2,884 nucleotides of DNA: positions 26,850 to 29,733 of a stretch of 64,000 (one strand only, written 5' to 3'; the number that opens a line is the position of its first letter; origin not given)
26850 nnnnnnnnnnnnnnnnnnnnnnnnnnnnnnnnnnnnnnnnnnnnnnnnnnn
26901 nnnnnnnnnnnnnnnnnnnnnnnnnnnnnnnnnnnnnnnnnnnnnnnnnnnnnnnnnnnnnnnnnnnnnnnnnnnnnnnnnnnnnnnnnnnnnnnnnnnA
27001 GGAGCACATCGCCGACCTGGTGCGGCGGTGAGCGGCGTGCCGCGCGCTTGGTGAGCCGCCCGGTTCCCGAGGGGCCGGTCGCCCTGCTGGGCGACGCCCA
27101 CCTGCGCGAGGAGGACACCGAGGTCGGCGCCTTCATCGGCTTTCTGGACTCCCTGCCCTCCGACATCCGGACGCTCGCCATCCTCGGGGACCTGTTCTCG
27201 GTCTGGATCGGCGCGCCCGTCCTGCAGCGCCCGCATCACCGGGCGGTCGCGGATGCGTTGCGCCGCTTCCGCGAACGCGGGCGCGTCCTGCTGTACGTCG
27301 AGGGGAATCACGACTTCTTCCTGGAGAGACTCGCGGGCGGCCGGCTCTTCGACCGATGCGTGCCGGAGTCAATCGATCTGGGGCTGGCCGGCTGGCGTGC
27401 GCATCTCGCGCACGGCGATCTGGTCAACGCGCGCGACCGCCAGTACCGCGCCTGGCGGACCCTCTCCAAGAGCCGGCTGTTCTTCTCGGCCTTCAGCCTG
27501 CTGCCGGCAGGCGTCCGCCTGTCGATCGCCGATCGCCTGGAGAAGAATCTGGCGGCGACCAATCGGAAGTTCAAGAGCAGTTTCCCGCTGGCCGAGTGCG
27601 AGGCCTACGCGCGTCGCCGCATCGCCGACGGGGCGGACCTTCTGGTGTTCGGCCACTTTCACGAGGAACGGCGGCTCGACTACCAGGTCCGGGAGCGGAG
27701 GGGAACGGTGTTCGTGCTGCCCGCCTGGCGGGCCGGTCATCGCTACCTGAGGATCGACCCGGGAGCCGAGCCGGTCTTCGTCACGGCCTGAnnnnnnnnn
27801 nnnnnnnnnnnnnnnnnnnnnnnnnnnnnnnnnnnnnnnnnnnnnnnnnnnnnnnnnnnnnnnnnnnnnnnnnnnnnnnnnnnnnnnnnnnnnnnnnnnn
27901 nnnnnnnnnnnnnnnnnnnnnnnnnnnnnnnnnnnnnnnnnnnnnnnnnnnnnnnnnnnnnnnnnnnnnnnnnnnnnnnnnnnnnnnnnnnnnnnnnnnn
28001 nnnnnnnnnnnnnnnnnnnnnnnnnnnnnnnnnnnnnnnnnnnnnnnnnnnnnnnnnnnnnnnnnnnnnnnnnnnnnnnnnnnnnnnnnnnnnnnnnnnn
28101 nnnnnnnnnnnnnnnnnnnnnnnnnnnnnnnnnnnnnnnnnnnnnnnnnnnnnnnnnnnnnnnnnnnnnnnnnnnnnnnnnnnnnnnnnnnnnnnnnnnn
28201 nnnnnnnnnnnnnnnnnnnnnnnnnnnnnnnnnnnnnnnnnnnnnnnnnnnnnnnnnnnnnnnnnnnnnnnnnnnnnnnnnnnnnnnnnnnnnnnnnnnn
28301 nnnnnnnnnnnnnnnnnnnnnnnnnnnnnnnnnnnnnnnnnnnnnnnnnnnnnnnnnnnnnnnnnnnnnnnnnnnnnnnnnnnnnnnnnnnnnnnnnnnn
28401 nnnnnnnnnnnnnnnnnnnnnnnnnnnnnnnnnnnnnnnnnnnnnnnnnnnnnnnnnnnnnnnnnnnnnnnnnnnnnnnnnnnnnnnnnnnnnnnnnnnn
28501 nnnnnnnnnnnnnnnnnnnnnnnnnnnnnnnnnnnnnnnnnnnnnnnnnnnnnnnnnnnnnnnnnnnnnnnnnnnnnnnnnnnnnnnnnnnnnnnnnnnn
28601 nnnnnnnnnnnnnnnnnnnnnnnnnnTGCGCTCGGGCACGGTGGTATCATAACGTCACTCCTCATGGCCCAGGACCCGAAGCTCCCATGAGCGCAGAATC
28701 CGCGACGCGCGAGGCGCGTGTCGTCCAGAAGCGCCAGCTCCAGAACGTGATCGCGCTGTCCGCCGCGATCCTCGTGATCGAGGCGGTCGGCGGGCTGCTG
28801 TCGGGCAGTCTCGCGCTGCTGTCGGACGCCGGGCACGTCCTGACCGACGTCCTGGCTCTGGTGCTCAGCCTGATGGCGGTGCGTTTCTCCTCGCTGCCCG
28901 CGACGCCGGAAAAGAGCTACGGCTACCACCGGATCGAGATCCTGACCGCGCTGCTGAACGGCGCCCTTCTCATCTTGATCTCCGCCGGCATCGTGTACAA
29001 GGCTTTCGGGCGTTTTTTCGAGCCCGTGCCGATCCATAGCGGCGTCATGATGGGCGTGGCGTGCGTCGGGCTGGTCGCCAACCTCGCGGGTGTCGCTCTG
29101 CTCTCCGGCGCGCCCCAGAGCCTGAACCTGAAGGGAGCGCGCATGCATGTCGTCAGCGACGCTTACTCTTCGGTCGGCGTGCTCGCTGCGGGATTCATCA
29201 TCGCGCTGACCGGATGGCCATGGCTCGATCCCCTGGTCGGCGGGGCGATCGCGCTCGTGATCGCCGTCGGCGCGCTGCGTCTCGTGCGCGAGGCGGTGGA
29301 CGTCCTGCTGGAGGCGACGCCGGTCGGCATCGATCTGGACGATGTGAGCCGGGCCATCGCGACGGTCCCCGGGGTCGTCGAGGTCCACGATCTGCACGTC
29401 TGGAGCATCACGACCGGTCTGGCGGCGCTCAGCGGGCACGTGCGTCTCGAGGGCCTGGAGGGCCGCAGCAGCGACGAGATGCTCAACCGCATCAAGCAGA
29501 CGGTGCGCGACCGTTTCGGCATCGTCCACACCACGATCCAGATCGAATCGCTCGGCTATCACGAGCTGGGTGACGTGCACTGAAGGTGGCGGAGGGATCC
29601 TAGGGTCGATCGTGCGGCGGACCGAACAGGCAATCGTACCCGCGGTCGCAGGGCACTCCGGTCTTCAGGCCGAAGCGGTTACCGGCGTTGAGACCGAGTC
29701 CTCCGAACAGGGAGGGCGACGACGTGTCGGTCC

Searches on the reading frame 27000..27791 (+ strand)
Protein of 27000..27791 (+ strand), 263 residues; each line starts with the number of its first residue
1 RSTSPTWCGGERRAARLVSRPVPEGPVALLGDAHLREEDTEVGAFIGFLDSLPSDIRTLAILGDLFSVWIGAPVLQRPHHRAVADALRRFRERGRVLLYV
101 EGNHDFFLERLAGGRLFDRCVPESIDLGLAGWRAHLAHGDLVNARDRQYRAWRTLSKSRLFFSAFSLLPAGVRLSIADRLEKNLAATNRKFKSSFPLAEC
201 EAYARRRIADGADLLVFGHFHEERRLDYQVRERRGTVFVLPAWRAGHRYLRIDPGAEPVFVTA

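Call 33: search_protein_families(library=pfam, proteins=[window:27000-27791:+], max_evalue=0.0001)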
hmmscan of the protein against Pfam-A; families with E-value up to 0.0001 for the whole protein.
window:27000-27791:+ (263 aa): 2 families
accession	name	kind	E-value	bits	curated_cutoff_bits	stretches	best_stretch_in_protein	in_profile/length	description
PF12850.12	Metallophos_2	-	1.5e-06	28.7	27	0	49-147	20-95/154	Calcineurin-like phosphoesterase superfamily domain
PF00149.33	Metallophos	-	1.9e-05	25.6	21.5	1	26-222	2-190/191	Calcineurin-like phosphoesterase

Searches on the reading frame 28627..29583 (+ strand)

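Call 33: search_protein_families(library=pfam, proteins=[window:28627-29583:+], max_evalue=0.0001)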
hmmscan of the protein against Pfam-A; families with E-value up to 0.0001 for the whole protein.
window:28627-29583:+ (318 aa): 2 families
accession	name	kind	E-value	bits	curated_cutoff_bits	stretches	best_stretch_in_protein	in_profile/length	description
PF01545.26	Cation_efflux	-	5e-42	144.4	26.6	1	42-228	5-198/198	Cation efflux family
PF16916.11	ZT_dimer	-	3.8e-14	52.9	26.7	1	234-308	3-77/78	Dimerisation domain of Zinc Transporter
